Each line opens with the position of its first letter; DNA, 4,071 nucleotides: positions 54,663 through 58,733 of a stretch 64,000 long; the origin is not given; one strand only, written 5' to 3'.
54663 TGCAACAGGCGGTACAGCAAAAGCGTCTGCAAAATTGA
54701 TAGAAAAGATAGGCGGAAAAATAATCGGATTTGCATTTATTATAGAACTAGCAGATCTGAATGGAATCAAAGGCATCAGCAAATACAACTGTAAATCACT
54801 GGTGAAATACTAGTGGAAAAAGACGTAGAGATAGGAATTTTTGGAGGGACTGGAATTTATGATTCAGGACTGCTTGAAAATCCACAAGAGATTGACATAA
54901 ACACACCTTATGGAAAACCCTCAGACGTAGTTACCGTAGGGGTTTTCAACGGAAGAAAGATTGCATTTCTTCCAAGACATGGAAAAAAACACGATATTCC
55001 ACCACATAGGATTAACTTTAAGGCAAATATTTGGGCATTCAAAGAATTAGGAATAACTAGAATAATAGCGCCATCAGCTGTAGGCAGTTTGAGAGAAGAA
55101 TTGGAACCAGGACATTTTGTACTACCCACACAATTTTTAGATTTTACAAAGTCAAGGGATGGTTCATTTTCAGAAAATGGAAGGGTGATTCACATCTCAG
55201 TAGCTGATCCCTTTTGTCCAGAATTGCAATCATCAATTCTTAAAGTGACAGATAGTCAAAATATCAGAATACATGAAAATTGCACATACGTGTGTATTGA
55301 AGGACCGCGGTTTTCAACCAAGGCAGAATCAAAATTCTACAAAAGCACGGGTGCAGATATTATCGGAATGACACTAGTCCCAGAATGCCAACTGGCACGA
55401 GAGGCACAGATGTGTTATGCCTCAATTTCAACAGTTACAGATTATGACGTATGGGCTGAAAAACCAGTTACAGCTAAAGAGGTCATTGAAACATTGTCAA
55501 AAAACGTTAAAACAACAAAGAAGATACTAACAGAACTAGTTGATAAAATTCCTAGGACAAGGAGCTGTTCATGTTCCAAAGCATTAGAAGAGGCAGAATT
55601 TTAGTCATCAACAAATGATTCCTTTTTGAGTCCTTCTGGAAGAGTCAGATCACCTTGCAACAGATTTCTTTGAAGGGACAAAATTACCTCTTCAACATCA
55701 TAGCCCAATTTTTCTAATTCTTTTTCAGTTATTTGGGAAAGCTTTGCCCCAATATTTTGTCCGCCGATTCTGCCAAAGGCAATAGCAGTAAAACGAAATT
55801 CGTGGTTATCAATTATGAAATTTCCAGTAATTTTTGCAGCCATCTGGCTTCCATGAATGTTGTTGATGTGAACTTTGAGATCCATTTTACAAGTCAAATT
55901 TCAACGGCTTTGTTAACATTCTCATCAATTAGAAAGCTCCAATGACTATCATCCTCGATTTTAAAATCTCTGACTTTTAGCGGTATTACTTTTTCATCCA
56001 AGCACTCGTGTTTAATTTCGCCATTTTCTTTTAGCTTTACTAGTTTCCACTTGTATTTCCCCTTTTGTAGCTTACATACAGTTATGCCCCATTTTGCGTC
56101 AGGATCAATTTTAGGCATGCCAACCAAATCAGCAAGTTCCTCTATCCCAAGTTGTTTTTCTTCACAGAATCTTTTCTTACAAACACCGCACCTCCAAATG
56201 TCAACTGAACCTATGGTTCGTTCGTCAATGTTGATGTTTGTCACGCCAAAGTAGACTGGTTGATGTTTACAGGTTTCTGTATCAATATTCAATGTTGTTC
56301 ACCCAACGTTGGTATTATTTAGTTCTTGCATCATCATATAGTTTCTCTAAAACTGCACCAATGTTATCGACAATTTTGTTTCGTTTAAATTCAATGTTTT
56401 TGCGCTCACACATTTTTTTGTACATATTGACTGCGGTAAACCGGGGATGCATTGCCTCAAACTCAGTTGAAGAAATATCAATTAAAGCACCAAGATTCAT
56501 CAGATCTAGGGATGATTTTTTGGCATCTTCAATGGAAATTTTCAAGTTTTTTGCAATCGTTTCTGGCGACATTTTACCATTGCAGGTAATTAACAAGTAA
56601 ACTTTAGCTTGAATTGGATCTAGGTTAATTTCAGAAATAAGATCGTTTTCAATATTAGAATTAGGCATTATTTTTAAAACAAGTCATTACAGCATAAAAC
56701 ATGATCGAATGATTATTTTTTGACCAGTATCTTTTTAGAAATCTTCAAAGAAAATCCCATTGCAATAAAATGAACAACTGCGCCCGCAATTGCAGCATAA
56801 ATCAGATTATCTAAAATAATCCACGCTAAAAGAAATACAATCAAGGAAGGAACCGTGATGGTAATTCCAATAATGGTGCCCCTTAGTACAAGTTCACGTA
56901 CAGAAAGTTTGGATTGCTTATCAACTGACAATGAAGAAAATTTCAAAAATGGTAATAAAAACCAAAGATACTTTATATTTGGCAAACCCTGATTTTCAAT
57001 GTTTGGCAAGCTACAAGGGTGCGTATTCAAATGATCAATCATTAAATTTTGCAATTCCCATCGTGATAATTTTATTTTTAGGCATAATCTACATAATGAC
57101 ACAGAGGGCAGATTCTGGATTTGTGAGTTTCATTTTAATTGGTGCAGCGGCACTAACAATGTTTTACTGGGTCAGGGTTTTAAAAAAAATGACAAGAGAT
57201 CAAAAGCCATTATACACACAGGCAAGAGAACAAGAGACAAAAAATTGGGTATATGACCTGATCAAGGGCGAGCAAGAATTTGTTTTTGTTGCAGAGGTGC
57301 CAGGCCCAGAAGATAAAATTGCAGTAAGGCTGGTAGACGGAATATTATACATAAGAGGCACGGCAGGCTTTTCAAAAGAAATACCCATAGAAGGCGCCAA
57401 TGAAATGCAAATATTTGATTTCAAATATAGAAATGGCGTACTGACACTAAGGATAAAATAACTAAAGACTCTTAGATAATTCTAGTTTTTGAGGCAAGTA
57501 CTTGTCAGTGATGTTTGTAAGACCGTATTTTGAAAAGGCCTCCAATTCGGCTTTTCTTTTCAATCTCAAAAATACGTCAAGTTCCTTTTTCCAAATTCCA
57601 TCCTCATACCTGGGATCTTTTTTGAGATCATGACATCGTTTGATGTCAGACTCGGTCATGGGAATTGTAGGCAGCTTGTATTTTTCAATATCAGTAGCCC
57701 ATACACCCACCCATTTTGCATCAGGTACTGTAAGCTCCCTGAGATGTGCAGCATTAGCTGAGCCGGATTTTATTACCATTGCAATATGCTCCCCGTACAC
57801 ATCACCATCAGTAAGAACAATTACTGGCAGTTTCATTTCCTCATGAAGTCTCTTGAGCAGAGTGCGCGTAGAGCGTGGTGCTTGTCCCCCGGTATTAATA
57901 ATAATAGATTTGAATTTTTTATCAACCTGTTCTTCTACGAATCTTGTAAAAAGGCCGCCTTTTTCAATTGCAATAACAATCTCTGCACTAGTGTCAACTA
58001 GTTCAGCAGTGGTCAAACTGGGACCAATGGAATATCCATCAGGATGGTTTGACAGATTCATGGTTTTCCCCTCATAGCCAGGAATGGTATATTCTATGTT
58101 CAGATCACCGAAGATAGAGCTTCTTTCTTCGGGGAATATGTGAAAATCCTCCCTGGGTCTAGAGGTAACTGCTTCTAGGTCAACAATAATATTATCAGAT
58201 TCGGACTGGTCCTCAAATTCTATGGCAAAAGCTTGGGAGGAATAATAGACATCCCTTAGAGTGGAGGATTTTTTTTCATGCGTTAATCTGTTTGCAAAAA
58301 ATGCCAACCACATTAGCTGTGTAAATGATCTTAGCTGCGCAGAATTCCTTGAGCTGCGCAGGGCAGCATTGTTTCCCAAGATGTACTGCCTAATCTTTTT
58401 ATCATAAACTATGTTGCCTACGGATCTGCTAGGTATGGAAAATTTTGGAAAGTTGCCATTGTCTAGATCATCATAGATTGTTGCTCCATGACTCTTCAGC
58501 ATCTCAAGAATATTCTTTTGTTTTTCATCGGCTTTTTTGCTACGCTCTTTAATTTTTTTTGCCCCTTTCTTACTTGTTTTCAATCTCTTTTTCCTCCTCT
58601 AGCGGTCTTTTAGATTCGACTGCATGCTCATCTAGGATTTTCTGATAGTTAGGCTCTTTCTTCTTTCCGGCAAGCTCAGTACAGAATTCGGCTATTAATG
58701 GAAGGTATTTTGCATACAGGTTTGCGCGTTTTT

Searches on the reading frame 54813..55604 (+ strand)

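Call 40: search_protein_families(library=pfam, proteins=[window:54813-55604:+], max_evalue=0.001)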
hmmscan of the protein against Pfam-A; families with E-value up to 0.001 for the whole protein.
window:54813-55604:+ (263 aa): 1 family
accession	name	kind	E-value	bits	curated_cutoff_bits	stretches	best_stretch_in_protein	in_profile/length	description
PF01048.26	PNP_UDP_1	-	3.5e-47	161.2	25.1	1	6-243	1-232/233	Phosphorylase superfamily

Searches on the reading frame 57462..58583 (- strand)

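Call 40: search_protein_families(library=pfam, proteins=[window:57462-58583:-], max_evalue=0.001)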
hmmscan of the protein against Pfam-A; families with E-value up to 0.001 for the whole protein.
window:57462-58583:- (373 aa): 2 families
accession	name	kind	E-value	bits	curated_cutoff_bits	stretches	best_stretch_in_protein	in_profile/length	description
PF21180.3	TOP6A-Spo11_Toprim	-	3.1e-51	174.2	24.1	1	203-367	2-170/170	Topoisomerase 6 subunit A/Spo11, Toprim domain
PF04406.19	TP6A_N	-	7.4e-15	55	26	1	85-149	1-62/62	Type IIB DNA topoisomerase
